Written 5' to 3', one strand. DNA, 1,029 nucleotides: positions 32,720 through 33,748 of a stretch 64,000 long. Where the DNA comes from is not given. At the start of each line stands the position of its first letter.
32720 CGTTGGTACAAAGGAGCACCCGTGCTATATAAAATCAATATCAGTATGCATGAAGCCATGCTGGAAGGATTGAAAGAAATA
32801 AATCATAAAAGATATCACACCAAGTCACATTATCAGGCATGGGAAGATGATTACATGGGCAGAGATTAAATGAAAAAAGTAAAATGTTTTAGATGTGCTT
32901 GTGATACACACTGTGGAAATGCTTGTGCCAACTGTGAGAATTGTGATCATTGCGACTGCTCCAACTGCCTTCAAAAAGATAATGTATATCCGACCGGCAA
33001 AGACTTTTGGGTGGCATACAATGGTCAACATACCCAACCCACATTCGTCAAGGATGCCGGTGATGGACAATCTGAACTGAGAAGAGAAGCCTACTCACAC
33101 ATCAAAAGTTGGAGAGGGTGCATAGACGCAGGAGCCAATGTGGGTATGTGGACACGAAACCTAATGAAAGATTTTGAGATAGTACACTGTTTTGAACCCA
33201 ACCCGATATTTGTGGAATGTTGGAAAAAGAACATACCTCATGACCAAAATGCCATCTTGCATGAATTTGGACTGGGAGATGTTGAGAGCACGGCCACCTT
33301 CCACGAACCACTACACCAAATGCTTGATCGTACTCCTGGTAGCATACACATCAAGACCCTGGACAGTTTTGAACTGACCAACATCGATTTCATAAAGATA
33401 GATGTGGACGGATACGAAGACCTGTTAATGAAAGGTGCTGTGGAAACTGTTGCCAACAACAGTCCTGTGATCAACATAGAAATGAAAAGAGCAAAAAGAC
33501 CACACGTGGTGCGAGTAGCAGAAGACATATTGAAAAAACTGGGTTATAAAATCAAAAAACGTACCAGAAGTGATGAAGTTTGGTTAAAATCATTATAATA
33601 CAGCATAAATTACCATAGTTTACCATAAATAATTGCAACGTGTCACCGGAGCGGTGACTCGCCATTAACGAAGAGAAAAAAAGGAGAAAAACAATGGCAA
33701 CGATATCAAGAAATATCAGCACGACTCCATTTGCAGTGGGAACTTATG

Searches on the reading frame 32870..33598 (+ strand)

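Call 58: search_protein_families(library=pfam, proteins=[window:32870-33598:+], max_evalue=0.001)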
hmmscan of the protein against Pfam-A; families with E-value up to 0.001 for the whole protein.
window:32870-33598:+ (242 aa): 1 family
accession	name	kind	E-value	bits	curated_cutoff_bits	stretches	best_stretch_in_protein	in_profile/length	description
PF05050.19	Methyltransf_21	-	3.2e-10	40.8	22.7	1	162-227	100-172/173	Methyltransferase FkbM domain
